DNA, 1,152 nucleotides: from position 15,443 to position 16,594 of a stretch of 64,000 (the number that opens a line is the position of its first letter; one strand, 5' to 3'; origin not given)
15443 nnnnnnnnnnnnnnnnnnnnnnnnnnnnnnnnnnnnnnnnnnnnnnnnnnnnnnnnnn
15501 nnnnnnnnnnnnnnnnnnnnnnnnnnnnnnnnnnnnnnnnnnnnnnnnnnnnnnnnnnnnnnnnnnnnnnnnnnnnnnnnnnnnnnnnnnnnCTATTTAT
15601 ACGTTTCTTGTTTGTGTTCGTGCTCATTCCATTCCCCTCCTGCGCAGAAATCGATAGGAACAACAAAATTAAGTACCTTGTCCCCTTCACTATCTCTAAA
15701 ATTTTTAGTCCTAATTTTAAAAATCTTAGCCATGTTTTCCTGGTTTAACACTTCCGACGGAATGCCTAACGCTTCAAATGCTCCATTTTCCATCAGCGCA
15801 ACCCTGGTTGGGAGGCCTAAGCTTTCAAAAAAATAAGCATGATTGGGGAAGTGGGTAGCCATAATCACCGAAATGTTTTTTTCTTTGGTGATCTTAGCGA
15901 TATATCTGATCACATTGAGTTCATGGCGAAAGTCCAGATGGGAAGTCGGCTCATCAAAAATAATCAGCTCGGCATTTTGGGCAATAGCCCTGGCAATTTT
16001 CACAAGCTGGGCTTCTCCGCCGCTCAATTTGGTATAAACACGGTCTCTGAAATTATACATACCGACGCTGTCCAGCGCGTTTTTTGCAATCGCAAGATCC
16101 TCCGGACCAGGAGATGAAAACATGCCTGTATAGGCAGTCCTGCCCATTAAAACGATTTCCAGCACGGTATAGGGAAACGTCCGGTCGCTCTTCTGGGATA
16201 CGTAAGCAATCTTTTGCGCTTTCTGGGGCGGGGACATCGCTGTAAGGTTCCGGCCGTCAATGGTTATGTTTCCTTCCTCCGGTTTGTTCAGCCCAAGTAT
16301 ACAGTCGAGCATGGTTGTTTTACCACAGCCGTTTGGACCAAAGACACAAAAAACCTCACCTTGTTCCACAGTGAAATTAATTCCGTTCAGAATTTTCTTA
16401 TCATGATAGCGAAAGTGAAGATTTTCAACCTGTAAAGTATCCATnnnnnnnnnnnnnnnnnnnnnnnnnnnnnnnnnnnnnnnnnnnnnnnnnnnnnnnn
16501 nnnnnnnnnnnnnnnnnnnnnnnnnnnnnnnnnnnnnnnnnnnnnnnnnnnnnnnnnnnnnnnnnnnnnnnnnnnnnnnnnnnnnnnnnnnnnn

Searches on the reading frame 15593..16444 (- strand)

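Call 82: search_protein_families(library=pfam, proteins=[window:15593-16444:-], max_evalue=0.001)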
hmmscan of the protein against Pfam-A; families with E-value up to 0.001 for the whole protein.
window:15593-16444:- (283 aa): 5 families
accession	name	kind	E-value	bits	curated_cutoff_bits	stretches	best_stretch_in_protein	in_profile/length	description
PF00005.33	ABC_tran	-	8.2e-34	117.6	25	1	19-168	1-137/137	ABC transporter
PF13304.12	AAA_21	-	7.1e-09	36.6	27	0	135-198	233-298/304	AAA domain, putative AbiEii toxin, Type IV TA system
PF02463.25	SMC_N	-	8.6e-09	35.6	40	1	30-198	25-197/220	RecF/RecN/SMC N terminal domain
PF13476.12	AAA_23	-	7.1e-07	30.5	27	1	11-49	7-39/201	AAA domain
PF13173.12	AAA_14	-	0.00099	19.6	27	0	30-66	3-39/129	AAA domain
